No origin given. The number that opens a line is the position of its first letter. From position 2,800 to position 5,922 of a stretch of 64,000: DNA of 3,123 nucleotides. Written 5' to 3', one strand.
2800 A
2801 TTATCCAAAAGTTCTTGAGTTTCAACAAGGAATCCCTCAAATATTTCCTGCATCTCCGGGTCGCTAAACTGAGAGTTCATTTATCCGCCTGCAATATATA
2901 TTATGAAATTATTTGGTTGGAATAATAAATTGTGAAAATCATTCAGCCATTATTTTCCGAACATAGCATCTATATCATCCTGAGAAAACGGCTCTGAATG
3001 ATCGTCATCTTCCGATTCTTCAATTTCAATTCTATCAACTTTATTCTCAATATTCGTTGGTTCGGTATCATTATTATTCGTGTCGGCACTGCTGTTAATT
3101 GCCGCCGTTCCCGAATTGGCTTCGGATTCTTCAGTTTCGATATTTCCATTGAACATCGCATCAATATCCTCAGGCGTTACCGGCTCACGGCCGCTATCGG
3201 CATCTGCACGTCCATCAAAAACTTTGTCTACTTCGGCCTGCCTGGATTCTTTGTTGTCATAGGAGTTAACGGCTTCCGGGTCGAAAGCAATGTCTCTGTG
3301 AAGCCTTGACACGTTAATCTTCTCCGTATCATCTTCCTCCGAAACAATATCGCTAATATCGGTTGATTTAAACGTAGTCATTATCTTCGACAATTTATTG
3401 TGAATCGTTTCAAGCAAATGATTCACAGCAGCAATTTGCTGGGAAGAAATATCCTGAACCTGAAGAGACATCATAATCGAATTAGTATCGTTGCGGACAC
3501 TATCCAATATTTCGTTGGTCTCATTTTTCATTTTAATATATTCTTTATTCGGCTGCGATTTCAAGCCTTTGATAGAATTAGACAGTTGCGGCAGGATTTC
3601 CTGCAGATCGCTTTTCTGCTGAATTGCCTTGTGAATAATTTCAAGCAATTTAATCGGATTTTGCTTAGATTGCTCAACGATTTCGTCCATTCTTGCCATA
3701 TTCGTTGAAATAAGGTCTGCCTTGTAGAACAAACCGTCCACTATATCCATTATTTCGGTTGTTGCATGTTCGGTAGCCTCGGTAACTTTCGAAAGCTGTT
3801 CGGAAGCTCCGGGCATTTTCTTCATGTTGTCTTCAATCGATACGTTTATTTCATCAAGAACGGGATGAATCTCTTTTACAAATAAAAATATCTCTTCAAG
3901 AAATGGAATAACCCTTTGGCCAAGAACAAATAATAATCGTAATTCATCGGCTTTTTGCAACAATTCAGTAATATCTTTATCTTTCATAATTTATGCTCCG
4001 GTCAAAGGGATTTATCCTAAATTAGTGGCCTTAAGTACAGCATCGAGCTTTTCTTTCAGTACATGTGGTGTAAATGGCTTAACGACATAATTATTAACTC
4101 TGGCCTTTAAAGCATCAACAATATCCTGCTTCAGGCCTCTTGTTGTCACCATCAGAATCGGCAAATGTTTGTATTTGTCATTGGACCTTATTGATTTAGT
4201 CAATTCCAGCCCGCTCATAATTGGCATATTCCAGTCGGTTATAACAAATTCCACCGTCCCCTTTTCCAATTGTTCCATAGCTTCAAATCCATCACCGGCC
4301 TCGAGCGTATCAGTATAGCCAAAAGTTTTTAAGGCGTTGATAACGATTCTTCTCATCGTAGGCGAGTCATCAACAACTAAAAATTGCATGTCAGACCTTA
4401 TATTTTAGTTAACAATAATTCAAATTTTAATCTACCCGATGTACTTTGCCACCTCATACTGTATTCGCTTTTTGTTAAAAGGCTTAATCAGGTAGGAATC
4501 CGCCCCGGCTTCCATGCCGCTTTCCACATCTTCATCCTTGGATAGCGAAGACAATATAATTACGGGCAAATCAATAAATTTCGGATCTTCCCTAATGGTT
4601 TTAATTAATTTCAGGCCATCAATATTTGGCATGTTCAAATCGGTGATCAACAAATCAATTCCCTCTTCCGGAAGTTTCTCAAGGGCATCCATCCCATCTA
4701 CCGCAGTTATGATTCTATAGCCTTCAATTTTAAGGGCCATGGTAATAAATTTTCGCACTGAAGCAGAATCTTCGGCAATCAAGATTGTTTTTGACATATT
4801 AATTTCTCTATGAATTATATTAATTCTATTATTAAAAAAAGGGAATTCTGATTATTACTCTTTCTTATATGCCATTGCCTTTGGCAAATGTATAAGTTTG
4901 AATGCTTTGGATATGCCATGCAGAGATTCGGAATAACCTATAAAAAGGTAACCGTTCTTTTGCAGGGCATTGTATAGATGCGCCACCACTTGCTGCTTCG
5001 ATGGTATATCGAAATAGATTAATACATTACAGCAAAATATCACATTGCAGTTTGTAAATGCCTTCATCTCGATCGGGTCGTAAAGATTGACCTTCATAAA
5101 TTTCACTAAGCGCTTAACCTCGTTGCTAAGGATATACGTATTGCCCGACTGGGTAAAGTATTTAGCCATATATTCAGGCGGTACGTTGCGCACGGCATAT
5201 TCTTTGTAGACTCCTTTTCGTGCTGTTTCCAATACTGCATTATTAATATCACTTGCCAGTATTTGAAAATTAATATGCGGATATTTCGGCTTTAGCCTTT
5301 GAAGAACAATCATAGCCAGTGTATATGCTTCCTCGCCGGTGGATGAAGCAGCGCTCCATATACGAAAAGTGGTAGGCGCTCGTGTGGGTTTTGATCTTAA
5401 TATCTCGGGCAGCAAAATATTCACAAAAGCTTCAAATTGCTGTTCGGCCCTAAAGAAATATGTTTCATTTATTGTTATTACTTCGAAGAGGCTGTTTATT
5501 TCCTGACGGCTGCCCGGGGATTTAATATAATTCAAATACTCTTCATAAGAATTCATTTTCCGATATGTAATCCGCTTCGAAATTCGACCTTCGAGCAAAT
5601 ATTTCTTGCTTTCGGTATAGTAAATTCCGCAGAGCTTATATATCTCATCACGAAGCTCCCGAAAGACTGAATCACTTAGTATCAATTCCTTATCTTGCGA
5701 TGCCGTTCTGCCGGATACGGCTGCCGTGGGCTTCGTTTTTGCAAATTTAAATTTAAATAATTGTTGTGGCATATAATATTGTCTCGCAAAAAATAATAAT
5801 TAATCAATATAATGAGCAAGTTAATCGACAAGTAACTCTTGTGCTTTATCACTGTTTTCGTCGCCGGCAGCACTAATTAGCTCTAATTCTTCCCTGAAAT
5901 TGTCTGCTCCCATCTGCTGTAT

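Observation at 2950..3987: CheZ-like phosphatase candidate carrying two FliM-N-like CheY-docking peptides at its C-terminus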

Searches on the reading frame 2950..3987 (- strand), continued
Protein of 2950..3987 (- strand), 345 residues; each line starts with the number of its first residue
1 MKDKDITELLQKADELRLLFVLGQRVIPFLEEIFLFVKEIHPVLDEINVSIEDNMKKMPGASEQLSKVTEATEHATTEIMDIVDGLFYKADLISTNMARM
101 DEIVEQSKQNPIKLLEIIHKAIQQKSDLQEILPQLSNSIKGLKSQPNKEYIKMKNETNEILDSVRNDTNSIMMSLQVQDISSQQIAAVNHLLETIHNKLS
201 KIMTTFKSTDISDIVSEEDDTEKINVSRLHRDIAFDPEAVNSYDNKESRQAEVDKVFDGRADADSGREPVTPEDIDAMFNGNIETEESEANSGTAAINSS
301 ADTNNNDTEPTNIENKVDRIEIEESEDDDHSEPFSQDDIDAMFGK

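Call 26: predict_structure(alignment_id=A1)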
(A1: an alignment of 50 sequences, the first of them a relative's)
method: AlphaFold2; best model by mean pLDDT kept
length: 345 residues; sequences in the alignment: 50
mean_pLDDT: 67.0   pTM: 0.36
mean pLDDT of the five models: 67.0, 63.6, 60.2, 60.0, 56.8
residues with pLDDT >= 90: 33; 70-90: 148; 50-70: 86; < 50: 78
segments of 3 or more residues with pLDDT < 50: 210-223, 261-268, 281-332
pLDDT, mean of each block of 10 residues (from residue 1): 71 78 79 80 79 67 75 86 91 90 80 71 67 71 72 90 92 87 81 79 68 44 56 65 63 68 45 59 35 32 32 34 34 62 57
secondary structure, 60 per line:
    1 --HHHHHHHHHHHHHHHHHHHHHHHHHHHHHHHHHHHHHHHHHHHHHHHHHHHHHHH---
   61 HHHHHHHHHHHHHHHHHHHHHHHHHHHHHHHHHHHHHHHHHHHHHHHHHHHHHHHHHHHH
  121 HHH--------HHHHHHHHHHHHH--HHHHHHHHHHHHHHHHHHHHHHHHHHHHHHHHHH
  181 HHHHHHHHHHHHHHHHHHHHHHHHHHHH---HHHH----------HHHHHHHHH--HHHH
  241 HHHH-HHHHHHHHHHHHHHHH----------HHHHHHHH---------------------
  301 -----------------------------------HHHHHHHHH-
elements in order: H3-57 H61-123 H132-144 H147-208 H212-215 H226-234 H237-244 H246-261 H272-279 H336-344

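Call 28: fold_search(model_id=the predicted structure, library=pdb)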
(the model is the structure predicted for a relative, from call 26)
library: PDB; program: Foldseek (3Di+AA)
matches with E <= 10: 166; with E <= 0.001: 0
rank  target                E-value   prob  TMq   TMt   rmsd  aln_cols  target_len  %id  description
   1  3g6b_B                1.9e-01  0.25  0.16  0.23  35.3       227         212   14  Crystal structure of a Soluble Chemoreceptor from Thermotoga maritima Asn217Ile mutant (released 2009-07-28)
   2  7o3w_A                3.3e-01  0.89  0.36  0.54  14.2       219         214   10  Structural basis for VIPP1 oligomerization and maintenance of thylakoid membrane integrity (released 2021-06-30)
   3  3g67_B                4.3e-01  0.16  0.15  0.22  34.8       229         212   14  Crystal Structure of a Soluble Chemoreceptor from Thermotoga maritima (released 2009-07-28)
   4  7o3x_A                6.2e-01  0.80  0.36  0.55  13.9       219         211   10  Structural basis for VIPP1 oligomerization and maintenance of thylakoid membrane integrity (released 2021-06-30)
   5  2ch7_B                6.2e-01  0.18  0.18  0.20  35.3       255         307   17  Crystal structure of the cytoplasmic domain of a bacterial chemoreceptor from Thermotoga maritima (released 2006-04-18)
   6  2ch7_A                6.2e-01  0.13  0.16  0.18  33.5       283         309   16  Crystal structure of the cytoplasmic domain of a bacterial chemoreceptor from Thermotoga maritima (released 2006-04-18)
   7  8qbw                  6.6e-01  0.21  0.18  0.28  27.1       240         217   12  Cryo-EM structure of Vipp1-deltaH6_aa1-219 helical filament with lattice 3 (Vipp1-deltaH6_L3) (released 2024-09-11)
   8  4cgk_B                7.9e-01  0.30  0.24  0.24  16.1       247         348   15  Crystal structure of the essential protein PcsB from Streptococcus pneumoniae (released 2014-05-21)
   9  4tql_B                7.9e-01  0.28  0.21  0.29  15.6       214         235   12  Computationally designed three helix bundle (released 2014-10-15)
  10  8i7r_F5               8.5e-01  0.35  0.29  0.37  26.3       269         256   14  In situ structure of axonemal doublet microtubules in mouse sperm with 48-nm repeat (released 2023-10-11)
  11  3g67_A                8.5e-01  0.20  0.21  0.31  26.6       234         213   17  Crystal Structure of a Soluble Chemoreceptor from Thermotoga maritima (released 2009-07-28)
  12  7o3x_B                9.0e-01  0.47  0.29  0.44  27.3       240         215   12  Structural basis for VIPP1 oligomerization and maintenance of thylakoid membrane integrity (released 2021-06-30)
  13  3zx6_A                9.0e-01  0.20  0.19  0.21  32.3       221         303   13  Structure of Hamp(AF1503)-Tsr fusion - Hamp (A291V) mutant (released 2012-02-29)
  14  5nnv_A                9.0e-01  0.18  0.20  0.29  43.6       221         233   15  Structure of a Bacillus subtilis Smc coiled coil middle fragment (released 2017-06-21)
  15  9a72_A                9.6e-01  0.85  0.31  0.37   7.1       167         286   18  Integrative model of YFMS-CHEW by crosslinking MS and deep learning (released 2024-09-18)
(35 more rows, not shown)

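Call 36: find_related_loci(query=A1, collection=genome_contigs, flank=10000)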
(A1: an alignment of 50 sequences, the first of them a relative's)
Query A1 (345 aa) in genome_contigs; peptide patterns used: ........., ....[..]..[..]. (x = any residue, [..] = any of these).
514 stretches matched a pattern; 465 encode a relative of the query (tblastn E <= 1e-3); the best 80 are kept; 80 distinct loci.
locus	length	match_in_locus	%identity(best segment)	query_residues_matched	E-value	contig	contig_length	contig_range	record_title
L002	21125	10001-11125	54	1-345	1e-108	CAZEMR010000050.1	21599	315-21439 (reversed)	MAG TPA_asm: uncultured Hyphomicrobiales bacterium isolate SRP252850_co1_161 genome assembly, contig: NODE_4371_length_2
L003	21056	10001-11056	50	1-344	8e-107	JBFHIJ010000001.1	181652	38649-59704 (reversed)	MAG: Chlorobiota bacterium isolate Mix_sand07.2021.05.G.35 k141_454787_length_181652_cov_12.9999, whole genome shotgun s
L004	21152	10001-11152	52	1-345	6e-106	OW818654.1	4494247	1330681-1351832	metagenome genome assembly, chromosome: 1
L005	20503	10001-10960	54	1-345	9e-106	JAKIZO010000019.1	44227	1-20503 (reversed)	MAG: Bacteroidetes bacterium isolate UR.bin29 NODE_19_length_44227_cov_3.106234, whole genome shotgun sequence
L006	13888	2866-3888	54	1-344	5e-105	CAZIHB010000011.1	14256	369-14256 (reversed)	MAG TPA_asm: uncultured Hyphomicrobiales bacterium isolate SRP216815_co1_109 genome assembly, contig: NODE_5332_length_1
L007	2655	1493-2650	50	1-345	4e-108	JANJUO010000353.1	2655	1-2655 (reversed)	MAG: bacterium isolate RXS1_metabat.bin.37 RXS1_k141_263739, whole genome shotgun sequence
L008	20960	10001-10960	53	1-345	1e-103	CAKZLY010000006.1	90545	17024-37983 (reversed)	MAG TPA_asm: uncultured Ignavibacteria bacterium isolate SRR5214706_bin.14_CONCOCT_v1.1_MAG genome assembly, contig: ERZ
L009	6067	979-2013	52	1-345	8e-104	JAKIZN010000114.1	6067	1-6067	MAG: Bacteroidetes bacterium isolate UR.bin11 UR_contig_43626, whole genome shotgun sequence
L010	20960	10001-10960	51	1-345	3e-101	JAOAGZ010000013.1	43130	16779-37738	MAG: Ignavibacteria bacterium isolate SKW44 NODE_13_length_43130_cov_5.610332, whole genome shotgun sequence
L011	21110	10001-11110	48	1-345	4e-101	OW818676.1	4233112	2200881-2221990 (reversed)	metagenome genome assembly, chromosome: 1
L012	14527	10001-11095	50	1-344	4e-101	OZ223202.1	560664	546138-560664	MAG: Candidatus Kapaibacterium sp. isolate 09316a08-0405-4927-8c64-54324f316411 genome assembly, chromosome: 6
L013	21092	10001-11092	50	1-344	6e-101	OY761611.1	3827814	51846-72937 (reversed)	MAG: Candidatus Kapabacteria bacterium isolate 963550f5-4d88-4eb0-99f7-25ebda648600 genome assembly, chromosome: 1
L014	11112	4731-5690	51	1-345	2e-100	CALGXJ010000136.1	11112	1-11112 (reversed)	MAG: Candidatus Kapabacteria bacterium isolate R1_Bin_METABAT__289_1 genome assembly, contig: c_000001527046, whole geno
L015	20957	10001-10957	49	1-344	8e-100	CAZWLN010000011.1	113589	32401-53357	MAG TPA_asm: uncultured Hyphomicrobiales bacterium isolate binchicken_co20_189 genome assembly, contig: NODE_450_length_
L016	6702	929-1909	54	1-345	1e-99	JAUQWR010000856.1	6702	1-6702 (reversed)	MAG: Candidatus Kapaibacterium sp. isolate BIN8 contig_337976, whole genome shotgun sequence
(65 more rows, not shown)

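Call 62: list_cluster_members(proteins=[P0001, P0008, P0050])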
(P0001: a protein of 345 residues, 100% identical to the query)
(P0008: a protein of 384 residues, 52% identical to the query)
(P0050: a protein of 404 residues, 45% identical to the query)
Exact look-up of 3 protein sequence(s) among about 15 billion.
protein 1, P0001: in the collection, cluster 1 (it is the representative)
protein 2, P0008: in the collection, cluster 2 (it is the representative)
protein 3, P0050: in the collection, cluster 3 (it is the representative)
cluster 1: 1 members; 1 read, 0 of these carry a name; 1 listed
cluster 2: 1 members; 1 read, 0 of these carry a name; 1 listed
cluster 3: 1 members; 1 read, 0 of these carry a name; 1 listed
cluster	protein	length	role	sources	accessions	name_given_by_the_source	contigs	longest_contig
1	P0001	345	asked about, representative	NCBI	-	-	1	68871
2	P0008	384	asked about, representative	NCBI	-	-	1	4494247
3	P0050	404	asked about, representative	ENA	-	-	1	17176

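Call 72: find_encoding_contigs(protein=P0001, flank=3000, max_places=3)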
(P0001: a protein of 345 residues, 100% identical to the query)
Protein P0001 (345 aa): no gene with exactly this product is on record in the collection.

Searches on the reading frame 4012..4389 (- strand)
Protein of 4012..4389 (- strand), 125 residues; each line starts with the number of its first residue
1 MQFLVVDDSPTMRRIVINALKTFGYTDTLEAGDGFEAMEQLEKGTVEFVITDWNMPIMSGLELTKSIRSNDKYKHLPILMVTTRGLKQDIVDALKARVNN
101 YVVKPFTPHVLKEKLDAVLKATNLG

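Call 3: search_protein_families(library=pfam, proteins=[window:4012-4389:-], max_evalue=1)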
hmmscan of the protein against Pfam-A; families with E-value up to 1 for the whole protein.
window:4012-4389:- (125 aa): 1 family
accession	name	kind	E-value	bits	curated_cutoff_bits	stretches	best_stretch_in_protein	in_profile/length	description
PF00072.30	Response_reg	-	1.4e-27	96.5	30.2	1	4-115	2-110/111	Response regulator receiver domain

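Call 4: search_protein_families(library=ncbifam, proteins=[window:4012-4389:-], max_evalue=1)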
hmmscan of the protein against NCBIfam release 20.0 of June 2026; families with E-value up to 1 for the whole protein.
window:4012-4389:- (125 aa): 98 families (the best 25 are shown)
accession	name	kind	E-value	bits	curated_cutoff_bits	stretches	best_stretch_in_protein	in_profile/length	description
NF007901.0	PRK10610.1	equivalog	1.7e-37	128.4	189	1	1-120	6-125/129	chemotaxis response regulator CheY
TIGR02154.1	PhoB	equivalog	9e-25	87.3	296.2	1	2-121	4-122/226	phosphate regulon transcriptional regulator PhoB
NF008099.0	PRK10841.1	equivalog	1.7e-21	75.7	920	1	1-117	825-938/949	two-component system sensor histidine kinase RcsC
NF041733.1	resp_reg_CseB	equivalog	9.2e-20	71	350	1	2-121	2-117/228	two-component system response regulator CseB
NF045944.1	ResRegRpaBCyano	equivalog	3.1e-19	69.3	330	1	4-121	1-114/229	response regulator transcription factor RpaB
NF041866.1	EpsW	equivalog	4.6e-19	68.3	200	1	3-122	8-128/131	exopolysaccharide biosynthesis response regulator EpsW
NF041734.1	resp_reg_RppA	equivalog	2.6e-18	66.2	250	1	1-119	1-118/229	two-component system response regulator RppA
NF040689.1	MtrAB_MtrA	equivalog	2.5e-17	63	300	1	4-121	2-115/219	MtrAB system response regulator MtrA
NF007546.0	PRK10161.1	equivalog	2.9e-17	63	471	1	3-120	5-121/229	phosphate response regulator transcription factor PhoB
NF007135.0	PRK09581.1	equivalog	4.5e-16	58.7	474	1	3-114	5-115/457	PleD family two-component system response regulator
NF053854.1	RespRegPhoBBctds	equivalog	7.1e-16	58.2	270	1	4-121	2-117/225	two-component system response regulator PhoB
NF051850.1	RespRegRprY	equivalog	1.1e-15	57.6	370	1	3-121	7-122/234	response regulator transcription factor RprY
NF041367.1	CheY_Halo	equivalog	3.8e-15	56.3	200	1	4-116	2-111/114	chemotaxis protein CheY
NF007969.0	PRK10693.1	equivalog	4.1e-15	55.6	329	1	2-114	9-119/337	two-component system response regulator RssB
NF045505.1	RR_RssB_Pseudo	equivalog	2e-14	53.5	700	1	2-109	7-111/394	two-component system response regulator RssB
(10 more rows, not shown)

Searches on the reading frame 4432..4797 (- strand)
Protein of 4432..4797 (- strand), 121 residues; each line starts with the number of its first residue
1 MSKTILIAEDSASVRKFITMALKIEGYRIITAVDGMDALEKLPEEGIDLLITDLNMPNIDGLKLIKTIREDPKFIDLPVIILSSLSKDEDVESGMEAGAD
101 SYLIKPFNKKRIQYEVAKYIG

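Call 3: search_protein_families(library=pfam, proteins=[window:4432-4797:-], max_evalue=1)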
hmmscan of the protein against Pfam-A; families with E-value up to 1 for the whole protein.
window:4432-4797:- (121 aa): 2 families
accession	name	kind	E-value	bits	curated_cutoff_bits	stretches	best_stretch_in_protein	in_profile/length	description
PF00072.30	Response_reg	-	1.3e-28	99.8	30.2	1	5-114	1-108/111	Response regulator receiver domain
PF03960.21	ArsC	-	0.25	12.1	24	1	54-82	35-63/79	ArsC family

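Call 4: search_protein_families(library=ncbifam, proteins=[window:4432-4797:-], max_evalue=1)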
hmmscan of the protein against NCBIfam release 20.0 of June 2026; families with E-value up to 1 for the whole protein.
window:4432-4797:- (121 aa): 102 families (the best 25 are shown)
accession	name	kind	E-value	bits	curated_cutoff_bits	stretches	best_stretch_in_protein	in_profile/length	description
NF041733.1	resp_reg_CseB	equivalog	1.4e-25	90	350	1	4-110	2-105/228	two-component system response regulator CseB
NF045944.1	ResRegRpaBCyano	equivalog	2.9e-25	89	330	1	6-115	1-107/229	response regulator transcription factor RpaB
TIGR02154.1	PhoB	equivalog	7.2e-24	84.3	296.2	1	1-112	1-112/226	phosphate regulon transcriptional regulator PhoB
NF007135.0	PRK09581.1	equivalog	1.4e-23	83.5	474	1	1-110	1-110/457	PleD family two-component system response regulator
NF007901.0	PRK10610.1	equivalog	5.1e-23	81.6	189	1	5-115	8-119/129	chemotaxis response regulator CheY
NF033120.0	vanR_FM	exception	3.1e-22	79.4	460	1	4-109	5-107/231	vancomycin resistance response regulator transcription factor, VanR-F/VanR-M family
NF040689.1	MtrAB_MtrA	equivalog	1.9e-21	76.4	300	1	5-112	1-105/219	MtrAB system response regulator MtrA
NF033117.2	vanR_ACDEGLN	exception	6.2e-21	75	350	1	5-109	1-102/226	VanR-ABDEGLN family response regulator transcription factor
NF008099.0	PRK10841.1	equivalog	1.9e-20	72.3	920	1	4-119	826-939/949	two-component system sensor histidine kinase RcsC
NF053854.1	RespRegPhoBBctds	equivalog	6.3e-20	71.5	270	1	5-116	1-111/225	two-component system response regulator PhoB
NF040534.1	resp_reg_YycF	equivalog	3.4e-19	69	340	1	3-112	1-107/231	response regulator YycF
NF008296.0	PRK11083.1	equivalog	4.1e-19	68.9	273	1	2-113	3-111/228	two-component system response regulator CreB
NF007969.0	PRK10693.1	equivalog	7.5e-19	67.9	329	1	2-111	7-115/337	two-component system response regulator RssB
NF007546.0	PRK10161.1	equivalog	1e-18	67.7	471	1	1-112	1-112/229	phosphate response regulator transcription factor PhoB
TIGR01387.1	cztR_silR_copR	subfamily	1.2e-18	67.5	279.2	1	5-109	1-103/218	heavy metal response regulator transcription factor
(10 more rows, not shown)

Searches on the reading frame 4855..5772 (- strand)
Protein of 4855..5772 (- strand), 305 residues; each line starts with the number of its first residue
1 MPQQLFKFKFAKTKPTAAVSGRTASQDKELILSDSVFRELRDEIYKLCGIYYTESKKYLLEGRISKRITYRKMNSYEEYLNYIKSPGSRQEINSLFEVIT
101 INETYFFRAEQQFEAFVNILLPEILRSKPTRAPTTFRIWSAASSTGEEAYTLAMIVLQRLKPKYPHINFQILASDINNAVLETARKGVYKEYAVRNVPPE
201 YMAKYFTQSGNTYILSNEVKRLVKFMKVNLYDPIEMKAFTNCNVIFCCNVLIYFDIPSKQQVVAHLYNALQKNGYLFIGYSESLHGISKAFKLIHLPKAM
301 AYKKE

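Call 3: search_protein_families(library=pfam, proteins=[window:4855-5772:-], max_evalue=1)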
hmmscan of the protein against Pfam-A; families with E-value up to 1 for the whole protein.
window:4855-5772:- (305 aa): 6 families
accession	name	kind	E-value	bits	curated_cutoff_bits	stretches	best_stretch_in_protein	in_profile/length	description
PF01739.24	CheR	-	1.3e-55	188.3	27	1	102-298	1-193/195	CheR methyltransferase, SAM binding domain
PF03705.20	CheR_N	-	7e-14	51.7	27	1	37-85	3-51/53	CheR methyltransferase, all-alpha domain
PF08242.18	Methyltransf_12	-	0.0029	18.7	30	1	223-276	48-98/98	Methyltransferase domain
PF13649.12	Methyltransf_25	-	0.047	14.8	27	0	241-274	64-97/97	Methyltransferase domain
PF08241.18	Methyltransf_11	-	0.086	13.9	21.2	1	240-278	59-95/95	Methyltransferase domain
PF13847.12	Methyltransf_31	-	0.16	12.1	27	1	223-282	56-113/145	Methyltransferase domain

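Call 4: search_protein_families(library=ncbifam, proteins=[window:4855-5772:-], max_evalue=1)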
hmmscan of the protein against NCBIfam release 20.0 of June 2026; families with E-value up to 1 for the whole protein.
window:4855-5772:- (305 aa): 2 families
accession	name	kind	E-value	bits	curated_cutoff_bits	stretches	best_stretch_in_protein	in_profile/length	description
NF007902.0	PRK10611.1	equivalog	1.3e-45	155.9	435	1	28-293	18-275/287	protein-glutamate O-methyltransferase CheR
NF004737.0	PRK06074.2-4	equivalog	0.025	14.5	144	0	129-158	72-101/150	NADH-quinone oxidoreductase subunit C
